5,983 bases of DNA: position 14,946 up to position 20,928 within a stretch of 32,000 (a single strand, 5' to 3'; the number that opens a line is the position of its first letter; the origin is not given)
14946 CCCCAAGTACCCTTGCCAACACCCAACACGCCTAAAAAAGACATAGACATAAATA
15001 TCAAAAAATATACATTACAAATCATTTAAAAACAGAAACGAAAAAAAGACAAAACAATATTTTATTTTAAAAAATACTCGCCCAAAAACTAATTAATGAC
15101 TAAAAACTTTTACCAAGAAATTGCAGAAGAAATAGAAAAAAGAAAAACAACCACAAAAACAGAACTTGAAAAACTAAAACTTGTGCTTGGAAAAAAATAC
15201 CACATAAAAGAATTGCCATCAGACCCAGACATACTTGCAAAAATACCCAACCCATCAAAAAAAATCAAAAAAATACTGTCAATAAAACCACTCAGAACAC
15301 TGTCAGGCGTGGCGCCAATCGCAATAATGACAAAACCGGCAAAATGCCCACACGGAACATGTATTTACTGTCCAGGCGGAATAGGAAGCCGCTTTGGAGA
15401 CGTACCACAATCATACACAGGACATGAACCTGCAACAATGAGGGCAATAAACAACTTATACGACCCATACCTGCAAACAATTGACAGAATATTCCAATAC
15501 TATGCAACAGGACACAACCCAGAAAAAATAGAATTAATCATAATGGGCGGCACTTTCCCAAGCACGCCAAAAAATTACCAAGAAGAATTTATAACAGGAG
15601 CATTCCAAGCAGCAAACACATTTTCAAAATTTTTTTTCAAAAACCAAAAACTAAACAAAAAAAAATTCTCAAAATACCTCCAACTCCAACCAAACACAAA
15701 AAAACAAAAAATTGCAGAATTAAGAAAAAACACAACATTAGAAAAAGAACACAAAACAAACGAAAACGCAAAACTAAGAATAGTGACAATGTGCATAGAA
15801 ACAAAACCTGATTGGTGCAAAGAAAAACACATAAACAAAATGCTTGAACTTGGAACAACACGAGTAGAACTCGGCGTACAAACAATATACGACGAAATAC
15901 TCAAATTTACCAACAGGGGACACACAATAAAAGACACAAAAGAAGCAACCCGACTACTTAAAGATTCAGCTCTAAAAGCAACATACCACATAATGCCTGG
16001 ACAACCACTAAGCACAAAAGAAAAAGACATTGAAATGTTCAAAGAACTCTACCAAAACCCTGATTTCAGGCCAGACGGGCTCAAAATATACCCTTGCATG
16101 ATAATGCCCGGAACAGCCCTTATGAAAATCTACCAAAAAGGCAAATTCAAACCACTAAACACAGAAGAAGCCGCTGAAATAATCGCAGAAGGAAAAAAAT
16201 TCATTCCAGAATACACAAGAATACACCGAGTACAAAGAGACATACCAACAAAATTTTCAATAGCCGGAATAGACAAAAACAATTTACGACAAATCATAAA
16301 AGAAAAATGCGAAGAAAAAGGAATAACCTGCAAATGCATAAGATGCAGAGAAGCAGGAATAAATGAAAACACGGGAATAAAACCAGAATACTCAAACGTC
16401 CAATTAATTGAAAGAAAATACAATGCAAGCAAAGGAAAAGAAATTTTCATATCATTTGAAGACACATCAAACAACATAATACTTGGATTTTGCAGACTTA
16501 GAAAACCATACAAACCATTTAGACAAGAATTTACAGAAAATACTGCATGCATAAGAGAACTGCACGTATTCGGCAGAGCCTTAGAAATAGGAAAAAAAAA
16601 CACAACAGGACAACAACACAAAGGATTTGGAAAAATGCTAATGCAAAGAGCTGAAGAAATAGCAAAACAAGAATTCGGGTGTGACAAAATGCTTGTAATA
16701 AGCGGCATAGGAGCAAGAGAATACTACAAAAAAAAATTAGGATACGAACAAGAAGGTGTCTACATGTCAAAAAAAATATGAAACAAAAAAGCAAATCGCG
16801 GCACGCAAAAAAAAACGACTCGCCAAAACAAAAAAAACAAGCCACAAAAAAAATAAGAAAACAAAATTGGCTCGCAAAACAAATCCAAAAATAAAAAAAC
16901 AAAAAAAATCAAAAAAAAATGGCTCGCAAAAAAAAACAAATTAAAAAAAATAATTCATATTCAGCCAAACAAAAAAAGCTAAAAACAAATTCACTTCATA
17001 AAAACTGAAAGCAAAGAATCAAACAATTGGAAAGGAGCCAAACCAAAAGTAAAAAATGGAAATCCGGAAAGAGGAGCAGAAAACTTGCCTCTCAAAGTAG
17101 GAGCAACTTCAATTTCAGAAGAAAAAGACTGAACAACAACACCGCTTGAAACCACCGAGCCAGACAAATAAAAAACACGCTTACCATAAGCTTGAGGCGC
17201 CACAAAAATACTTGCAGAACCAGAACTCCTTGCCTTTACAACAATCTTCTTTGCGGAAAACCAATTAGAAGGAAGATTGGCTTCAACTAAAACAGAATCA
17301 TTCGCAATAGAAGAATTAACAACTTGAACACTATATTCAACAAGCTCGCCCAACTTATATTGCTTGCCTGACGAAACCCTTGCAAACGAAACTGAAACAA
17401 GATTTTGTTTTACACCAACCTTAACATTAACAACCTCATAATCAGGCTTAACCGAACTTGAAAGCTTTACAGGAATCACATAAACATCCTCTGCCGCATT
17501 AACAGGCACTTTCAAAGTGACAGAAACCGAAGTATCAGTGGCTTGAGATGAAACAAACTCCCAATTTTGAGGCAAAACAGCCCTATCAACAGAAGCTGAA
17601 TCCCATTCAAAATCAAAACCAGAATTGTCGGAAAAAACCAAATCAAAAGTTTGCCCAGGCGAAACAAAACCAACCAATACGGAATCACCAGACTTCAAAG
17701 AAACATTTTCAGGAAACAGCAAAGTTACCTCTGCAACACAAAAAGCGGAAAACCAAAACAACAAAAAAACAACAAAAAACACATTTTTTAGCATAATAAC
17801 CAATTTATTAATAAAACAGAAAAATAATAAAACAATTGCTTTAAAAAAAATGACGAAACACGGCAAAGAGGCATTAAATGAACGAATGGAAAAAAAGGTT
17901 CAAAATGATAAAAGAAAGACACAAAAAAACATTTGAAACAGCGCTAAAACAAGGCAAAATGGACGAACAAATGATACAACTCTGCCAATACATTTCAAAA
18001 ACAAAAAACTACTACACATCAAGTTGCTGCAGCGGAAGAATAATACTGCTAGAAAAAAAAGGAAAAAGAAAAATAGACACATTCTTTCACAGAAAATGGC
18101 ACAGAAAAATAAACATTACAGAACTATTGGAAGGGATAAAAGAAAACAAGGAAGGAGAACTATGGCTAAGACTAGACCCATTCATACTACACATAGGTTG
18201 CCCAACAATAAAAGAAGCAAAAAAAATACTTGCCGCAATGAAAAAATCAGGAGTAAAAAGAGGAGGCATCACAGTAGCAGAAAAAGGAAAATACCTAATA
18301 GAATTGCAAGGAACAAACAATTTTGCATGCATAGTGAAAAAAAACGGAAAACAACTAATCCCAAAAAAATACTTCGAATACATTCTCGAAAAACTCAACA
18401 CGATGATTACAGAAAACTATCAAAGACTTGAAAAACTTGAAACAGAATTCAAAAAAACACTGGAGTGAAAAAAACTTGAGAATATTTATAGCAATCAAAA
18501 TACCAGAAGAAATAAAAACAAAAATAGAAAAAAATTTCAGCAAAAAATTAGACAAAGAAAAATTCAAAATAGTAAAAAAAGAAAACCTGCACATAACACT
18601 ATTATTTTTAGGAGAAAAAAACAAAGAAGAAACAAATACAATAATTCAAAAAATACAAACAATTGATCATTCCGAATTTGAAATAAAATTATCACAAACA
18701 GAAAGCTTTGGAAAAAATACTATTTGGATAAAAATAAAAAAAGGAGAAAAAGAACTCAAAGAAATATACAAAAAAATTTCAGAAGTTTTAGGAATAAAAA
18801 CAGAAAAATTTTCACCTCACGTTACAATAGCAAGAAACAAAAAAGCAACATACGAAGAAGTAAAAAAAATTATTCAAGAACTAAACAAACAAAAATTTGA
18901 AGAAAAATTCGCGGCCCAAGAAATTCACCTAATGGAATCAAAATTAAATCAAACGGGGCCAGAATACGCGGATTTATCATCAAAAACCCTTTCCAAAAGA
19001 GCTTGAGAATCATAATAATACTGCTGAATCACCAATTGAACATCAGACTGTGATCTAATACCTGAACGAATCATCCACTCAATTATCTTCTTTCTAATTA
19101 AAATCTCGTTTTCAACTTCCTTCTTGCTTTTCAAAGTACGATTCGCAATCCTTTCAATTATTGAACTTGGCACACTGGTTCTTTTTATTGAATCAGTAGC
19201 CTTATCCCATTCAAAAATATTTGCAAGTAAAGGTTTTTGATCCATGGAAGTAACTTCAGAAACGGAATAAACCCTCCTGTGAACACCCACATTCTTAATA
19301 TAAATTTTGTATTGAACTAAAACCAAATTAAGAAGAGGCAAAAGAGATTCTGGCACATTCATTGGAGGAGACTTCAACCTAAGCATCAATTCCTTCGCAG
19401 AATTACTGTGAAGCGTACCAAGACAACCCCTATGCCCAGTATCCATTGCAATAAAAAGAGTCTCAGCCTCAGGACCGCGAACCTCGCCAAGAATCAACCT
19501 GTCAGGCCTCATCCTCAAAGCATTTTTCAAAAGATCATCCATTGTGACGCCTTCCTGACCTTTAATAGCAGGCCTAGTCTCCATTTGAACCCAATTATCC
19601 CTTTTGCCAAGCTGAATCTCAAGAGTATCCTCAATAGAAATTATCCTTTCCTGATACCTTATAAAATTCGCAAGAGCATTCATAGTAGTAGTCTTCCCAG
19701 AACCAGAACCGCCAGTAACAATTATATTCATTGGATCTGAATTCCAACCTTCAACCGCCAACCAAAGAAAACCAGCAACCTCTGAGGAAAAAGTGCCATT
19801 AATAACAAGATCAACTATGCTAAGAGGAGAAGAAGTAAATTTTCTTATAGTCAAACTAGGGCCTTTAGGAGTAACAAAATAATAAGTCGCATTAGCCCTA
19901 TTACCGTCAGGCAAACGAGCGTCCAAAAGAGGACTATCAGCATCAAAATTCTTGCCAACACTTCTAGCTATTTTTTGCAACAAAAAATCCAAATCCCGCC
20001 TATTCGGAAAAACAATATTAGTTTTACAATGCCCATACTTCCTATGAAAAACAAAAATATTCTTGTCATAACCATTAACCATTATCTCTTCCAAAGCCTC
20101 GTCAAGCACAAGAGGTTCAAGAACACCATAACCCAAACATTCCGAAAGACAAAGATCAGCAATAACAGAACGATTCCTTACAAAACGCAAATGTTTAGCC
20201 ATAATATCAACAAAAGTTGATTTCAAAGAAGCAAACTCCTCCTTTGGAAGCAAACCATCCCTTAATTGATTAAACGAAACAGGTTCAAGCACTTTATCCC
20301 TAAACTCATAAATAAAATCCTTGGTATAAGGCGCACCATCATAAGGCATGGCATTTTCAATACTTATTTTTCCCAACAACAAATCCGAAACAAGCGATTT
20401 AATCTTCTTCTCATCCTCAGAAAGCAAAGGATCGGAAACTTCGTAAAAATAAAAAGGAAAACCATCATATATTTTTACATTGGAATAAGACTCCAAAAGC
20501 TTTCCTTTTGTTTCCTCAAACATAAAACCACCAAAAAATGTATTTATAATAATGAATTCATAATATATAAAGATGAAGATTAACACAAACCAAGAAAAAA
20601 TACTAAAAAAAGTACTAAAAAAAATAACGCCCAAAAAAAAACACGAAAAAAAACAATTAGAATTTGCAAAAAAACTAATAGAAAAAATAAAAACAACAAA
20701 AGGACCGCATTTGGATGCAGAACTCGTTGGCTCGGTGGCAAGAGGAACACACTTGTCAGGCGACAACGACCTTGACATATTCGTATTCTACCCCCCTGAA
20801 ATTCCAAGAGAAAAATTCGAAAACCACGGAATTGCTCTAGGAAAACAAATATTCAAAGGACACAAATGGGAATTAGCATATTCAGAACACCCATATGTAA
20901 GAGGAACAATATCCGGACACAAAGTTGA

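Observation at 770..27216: Strand-polarised dispersed motif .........-(A)n confined to poly-A intergenic islands (at least 18 copies)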

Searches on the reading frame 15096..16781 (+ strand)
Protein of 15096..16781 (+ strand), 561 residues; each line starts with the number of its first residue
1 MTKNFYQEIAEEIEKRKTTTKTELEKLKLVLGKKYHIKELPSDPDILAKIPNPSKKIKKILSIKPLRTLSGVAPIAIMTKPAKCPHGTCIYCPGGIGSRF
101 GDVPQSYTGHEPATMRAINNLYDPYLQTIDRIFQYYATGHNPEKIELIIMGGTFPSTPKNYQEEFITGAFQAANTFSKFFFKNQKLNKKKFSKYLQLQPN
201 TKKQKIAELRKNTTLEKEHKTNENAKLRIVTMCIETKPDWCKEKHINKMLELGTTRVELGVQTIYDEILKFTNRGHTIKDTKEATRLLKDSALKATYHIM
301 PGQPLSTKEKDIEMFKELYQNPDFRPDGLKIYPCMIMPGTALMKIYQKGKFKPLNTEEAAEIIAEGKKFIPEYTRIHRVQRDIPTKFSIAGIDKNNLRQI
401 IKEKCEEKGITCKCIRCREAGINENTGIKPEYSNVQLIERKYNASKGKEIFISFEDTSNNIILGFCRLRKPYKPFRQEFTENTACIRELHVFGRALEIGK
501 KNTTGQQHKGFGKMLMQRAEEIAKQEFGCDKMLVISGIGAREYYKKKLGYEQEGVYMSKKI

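Call 11: search_protein_families(library=pfam, proteins=[window:15096-16781:+], max_evalue=0.001)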
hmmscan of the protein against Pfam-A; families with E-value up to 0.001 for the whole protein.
window:15096-16781:+ (561 aa): 4 families
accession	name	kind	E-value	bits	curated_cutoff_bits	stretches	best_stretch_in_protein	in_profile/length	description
PF16199.10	Radical_SAM_C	-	5.9e-22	78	31.9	1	326-406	1-84/85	Radical_SAM C-terminal domain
PF04055.27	Radical_SAM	-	8.2e-16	59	29.5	1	83-309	6-157/166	Radical SAM superfamily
PF23613.1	ELP3_N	-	1.8e-09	37.8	27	1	5-68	4-69/70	ELP3 N-terminal domain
PF00583.31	Acetyltransf_1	-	6.8e-08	33.2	20.7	1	448-550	33-116/116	Acetyltransferase (GNAT) family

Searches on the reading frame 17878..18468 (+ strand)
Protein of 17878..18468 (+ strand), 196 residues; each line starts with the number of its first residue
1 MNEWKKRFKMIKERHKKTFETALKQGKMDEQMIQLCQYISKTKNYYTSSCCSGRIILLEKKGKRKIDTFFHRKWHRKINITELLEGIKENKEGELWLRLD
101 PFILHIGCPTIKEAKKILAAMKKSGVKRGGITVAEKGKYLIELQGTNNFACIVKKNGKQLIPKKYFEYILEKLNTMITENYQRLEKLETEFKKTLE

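Call 11: search_protein_families(library=pfam, proteins=[window:17878-18468:+], max_evalue=0.001)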
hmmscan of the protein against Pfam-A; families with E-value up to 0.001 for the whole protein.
window:17878-18468:+ (196 aa): 1 family
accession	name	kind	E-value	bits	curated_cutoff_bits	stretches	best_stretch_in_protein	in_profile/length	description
PF02676.19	TYW3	-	2.3e-34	119.1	27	1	13-192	9-210/211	Methyltransferase TYW3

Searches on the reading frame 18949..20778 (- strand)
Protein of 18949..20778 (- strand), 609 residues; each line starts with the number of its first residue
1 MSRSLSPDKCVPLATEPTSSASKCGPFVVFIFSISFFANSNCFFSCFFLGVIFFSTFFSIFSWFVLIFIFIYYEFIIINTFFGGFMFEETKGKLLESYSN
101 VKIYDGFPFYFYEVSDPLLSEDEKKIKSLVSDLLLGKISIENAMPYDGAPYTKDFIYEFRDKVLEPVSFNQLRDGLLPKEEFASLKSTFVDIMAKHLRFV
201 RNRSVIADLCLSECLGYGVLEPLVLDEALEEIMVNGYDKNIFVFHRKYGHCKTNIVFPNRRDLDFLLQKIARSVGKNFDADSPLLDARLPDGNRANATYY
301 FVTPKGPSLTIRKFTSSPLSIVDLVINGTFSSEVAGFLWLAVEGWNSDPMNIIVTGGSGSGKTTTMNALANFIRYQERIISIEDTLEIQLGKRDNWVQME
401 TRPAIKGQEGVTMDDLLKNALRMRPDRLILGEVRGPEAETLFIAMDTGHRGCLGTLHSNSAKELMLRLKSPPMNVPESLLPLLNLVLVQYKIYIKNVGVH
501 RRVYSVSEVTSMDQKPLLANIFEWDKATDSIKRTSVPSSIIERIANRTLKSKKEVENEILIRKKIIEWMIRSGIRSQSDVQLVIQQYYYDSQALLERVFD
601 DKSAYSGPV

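Call 10: search_protein_families(library=pfam, proteins=[window:18949-20778:-], max_evalue=0.001)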
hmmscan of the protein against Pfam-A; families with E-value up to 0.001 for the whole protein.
window:18949-20778:- (609 aa): 1 family
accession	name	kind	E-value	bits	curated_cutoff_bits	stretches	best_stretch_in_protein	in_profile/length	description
PF00437.27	T2SSE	-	7.4e-39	133.9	24.9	1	218-470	6-257/370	Type II/IV secretion system protein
